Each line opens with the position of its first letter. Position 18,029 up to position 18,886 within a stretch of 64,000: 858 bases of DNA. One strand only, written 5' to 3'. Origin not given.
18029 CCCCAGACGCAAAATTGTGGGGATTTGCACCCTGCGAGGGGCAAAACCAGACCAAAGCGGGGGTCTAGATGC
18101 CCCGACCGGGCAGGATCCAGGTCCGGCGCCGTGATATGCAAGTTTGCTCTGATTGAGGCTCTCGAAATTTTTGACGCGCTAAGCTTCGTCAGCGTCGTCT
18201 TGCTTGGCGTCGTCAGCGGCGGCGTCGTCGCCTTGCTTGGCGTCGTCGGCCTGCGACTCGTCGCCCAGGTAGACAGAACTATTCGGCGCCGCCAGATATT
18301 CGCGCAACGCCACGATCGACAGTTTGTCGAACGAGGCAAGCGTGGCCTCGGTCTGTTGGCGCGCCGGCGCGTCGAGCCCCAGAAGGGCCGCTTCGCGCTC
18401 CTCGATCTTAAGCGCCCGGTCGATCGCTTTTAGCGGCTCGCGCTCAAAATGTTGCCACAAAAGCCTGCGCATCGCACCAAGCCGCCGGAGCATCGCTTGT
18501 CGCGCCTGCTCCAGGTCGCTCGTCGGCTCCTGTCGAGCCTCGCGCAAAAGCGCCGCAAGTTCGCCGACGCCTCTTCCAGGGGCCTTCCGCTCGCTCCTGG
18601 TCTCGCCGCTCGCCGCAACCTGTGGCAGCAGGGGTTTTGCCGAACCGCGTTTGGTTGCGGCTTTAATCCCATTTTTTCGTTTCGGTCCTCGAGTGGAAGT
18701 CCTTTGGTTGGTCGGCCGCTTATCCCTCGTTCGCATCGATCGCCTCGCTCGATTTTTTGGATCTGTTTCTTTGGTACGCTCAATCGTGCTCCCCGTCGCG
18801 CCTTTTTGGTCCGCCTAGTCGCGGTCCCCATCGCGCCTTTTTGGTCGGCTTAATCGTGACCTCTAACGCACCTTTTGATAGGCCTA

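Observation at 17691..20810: Co-directional plasmid/phage-like replicon module lacking any integrase: Rep-like IRPEFW protein, translationally coupled zinc-ribbon protein, about 5 x 35-bp iteron-like repeats, basic/acidic protein, AbrB-type regulator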

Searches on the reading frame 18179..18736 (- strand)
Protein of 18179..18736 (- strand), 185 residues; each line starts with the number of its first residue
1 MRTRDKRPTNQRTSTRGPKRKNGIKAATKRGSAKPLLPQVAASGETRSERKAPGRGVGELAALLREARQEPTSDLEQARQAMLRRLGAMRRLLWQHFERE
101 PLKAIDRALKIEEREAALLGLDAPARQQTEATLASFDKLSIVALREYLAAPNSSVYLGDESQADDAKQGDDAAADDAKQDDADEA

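Call 8: search_protein_families(library=pfam, max_evalue=1, proteins=[window:18179-18736:-])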
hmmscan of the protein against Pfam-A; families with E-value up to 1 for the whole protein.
window:18179-18736:- (185 aa): 0 families

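Call 9: search_protein_families(library=phrogs, max_evalue=1, proteins=[window:18179-18736:-])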
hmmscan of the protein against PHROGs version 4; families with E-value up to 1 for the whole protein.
window:18179-18736:- (185 aa): 1 family
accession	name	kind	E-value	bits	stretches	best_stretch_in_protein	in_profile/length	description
phrog_645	-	DNA, RNA and nucleotide metabolism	9.5e-09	36.7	1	68-183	64-189/196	Rnase E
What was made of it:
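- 18179..18736 (-): Small-terminase (TerS)-like protein, 185 aa. The conserved oligomerisation-type core is around residues 71-150 (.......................). The N-tail is variable and basic in place of the usual HTH. The C-tail is variable and acidic. phrog_645 matches at E 9.5e-9 (call 9).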

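Call 19: search_protein_families(library=ncbifam, max_evalue=1, proteins=[window:18179-18736:-])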
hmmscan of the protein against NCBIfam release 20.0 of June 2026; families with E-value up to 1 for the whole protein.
window:18179-18736:- (185 aa): 0 families

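Call 20: search_dna_similar(query=window:18179-18736:-, collection=phages, mode=protein, max_evalue=0.01, max_rows=25)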
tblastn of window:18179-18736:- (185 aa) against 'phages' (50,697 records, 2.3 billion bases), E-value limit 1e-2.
Records with a match: 1; places in all: 1; records where one place covers at least 80% of the query: 0.
Best place of each record, by identity: 60-80% 1.
By first word of the organism name: Thermobifida 1.
By host as written in the record: Thermobifida fusca NTU22 1.
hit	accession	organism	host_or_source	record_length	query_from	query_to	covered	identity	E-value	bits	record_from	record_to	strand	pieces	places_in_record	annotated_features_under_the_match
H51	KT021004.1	Thermobifida phage P1312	Thermobifida fusca NTU22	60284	102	136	19%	60.0%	6e-4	45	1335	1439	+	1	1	hypothetical protein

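Call 22: get_annotated_region(hit=H51, flank=4000)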
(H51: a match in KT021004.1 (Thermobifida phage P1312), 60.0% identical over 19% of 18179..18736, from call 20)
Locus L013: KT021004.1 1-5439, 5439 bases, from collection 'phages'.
description: Thermobifida phage P1312, complete genome.
organism: Thermobifida phage P1312 (NCBI taxid 1661715)
taxonomy: Viruses; Duplodnaviria; Heunggongvirae; Uroviricota; Caudoviricetes
host: Thermobifida fusca NTU22; source: compost; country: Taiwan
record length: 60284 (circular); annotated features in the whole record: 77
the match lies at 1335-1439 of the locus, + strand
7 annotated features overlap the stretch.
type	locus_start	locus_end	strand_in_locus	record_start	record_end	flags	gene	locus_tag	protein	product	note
CDS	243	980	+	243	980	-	-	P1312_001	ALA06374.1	head morphogenesis protein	-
CDS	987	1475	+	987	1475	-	-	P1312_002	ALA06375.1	hypothetical protein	similar to WP_030728966 Streptomyces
CDS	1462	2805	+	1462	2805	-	-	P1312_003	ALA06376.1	terminase large subunit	-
CDS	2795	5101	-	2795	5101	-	-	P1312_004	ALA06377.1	portal protein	-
CDS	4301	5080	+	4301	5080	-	-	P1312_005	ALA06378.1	hypothetical protein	similar to WP_040692134 Nocardiopsis lucentensis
CDS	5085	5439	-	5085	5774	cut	-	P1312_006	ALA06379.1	hypothetical protein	-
CDS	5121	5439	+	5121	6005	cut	-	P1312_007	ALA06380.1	capsid protein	-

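Call 38: search_protein_families(library=phrogs, max_evalue=0.01, proteins=[L013:987-1475:+])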
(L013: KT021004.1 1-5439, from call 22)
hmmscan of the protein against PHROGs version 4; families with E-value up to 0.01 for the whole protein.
L013:987-1475:+ (162 aa): 2 families
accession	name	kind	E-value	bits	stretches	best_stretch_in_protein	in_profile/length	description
phrog_645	-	DNA, RNA and nucleotide metabolism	1.2e-31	111.3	1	2-154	6-138/196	Rnase E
phrog_3910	-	transcription regulation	0.005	16.9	1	16-76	68-129/356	transcriptional regulator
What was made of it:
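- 18179..18736 (-): That family includes Thermobifida phage P1312 gp2, which lies just before TerL (calls 22, 38).
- On Small terminase subunit (TerS): phrog_645 matches at E 9.5e-9 for the window protein and 1e-6 to 1e-8 for the orthologues (calls 9, 38).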

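Call 39: search_protein_families(library=pfam, max_evalue=0.1, proteins=[L013:987-1475:+])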
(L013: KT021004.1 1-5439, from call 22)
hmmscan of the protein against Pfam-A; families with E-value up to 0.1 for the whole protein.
L013:987-1475:+ (162 aa): 6 families
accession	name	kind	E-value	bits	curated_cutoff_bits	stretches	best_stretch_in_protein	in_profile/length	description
PF13384.12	HTH_23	-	0.0003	21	24.6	1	24-48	8-32/50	Homeodomain-like domain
PF01035.26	DNA_binding_1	-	0.015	15.5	27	1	32-61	17-43/81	6-O-methylguanine DNA methyltransferase, DNA binding domain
PF00239.26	Resolvase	-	0.034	14.7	23.3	1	23-91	21-85/145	Resolvase, N terminal domain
PF12833.13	HTH_18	-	0.039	14.7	33.6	1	14-60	24-71/80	Helix-turn-helix domain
PF13565.12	HTH_32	-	0.05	14.6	33.7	1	8-51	21-69/73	Homeodomain-like domain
PF13518.12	HTH_28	-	0.069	13.7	25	0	25-58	4-36/52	Helix-turn-helix domain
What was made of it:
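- On Small terminase subunit (TerS): No HTH family matches the window protein or its orthologues (calls 8, 39).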

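Call 43: find_homologous_proteins(query=A2, max_evalue=0.01)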
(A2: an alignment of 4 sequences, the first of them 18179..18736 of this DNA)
Query A2 (4 sequences) (185 aa, profile of the alignment): 12 proteins with E <= 0.01 among 8000 candidates.
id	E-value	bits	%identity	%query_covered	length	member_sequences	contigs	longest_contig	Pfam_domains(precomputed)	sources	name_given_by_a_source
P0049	4.4e-92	326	57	42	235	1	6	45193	-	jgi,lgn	jgi:hypothetical protein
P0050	3.5e-87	310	46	64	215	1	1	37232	-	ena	-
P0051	2.0e-78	281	60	41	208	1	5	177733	-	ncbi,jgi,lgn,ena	jgi:hypothetical protein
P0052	1.5e-67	246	100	100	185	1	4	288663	-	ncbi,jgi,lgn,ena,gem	-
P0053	3.5e-63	232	52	52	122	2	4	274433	-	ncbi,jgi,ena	jgi:hypothetical protein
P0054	2.7e-5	42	48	36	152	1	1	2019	-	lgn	-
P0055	7.3e-5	41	48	36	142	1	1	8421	-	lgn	-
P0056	1.4e-4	40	50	36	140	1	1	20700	-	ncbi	-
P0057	3.9e-4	39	54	32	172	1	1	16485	-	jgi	-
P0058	4.0e-4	39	42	45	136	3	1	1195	-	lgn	-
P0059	1.2e-3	37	46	36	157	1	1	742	-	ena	-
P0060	9.9e-3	34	45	46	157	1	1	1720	-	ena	-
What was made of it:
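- On Phage satellite (PICI/SaPI/PLE-like): Both homologues are present (calls 9, 43).
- On Small terminase subunit (TerS): The profile also finds phage TerS proteins P0054-P0060 (call 43).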

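Call 44: find_encoding_contigs(protein=P0056, flank=8000, max_places=2)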
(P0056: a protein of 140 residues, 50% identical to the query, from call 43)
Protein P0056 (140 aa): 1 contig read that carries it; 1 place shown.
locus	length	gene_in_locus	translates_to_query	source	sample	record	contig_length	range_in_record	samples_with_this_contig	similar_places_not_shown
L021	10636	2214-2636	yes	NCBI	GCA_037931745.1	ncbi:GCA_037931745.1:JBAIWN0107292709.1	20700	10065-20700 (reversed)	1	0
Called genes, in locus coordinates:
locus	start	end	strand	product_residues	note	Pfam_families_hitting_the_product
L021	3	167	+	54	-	?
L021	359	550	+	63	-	-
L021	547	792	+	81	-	-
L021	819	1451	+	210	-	-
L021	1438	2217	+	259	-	PF25680:Mom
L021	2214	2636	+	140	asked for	-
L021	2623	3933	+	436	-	PF03237:Terminase_6N, PF17289:Terminase_6C, PF22530:Terminase-T7_RNaseH-like (weak)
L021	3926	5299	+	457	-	PF05133:SPP1_portal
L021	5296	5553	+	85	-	-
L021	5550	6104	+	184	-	-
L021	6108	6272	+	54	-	-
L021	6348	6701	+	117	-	-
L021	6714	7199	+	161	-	PF14265:DUF4355 (weak)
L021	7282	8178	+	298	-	PF19821:Phage_capsid_2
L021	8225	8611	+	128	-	-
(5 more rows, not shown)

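Call 45: find_encoding_contigs(protein=P0057, flank=8000, max_places=2)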
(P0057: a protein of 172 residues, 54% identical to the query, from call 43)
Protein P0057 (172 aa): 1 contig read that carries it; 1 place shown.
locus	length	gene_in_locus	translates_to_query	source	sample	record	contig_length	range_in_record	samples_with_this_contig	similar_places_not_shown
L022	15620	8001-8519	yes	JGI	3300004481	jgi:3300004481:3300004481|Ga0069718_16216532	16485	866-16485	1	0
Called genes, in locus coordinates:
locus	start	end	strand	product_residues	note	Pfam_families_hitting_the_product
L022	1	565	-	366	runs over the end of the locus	-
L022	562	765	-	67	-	-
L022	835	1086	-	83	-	-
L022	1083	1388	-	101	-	-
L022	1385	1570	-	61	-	-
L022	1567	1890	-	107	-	-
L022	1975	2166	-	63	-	-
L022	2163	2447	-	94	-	-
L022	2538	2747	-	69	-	-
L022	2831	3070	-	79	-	-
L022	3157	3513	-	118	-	-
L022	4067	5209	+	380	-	PF02195:ParB_N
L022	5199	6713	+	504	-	PF04055:Radical_SAM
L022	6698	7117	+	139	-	-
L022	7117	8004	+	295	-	-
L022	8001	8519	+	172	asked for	-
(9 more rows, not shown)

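Call 89: search_protein_families(library=padloc, max_evalue=0.01, proteins=[window:18179-18736:-])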
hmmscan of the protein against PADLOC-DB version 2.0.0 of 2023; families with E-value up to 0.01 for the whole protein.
window:18179-18736:- (185 aa): 0 families
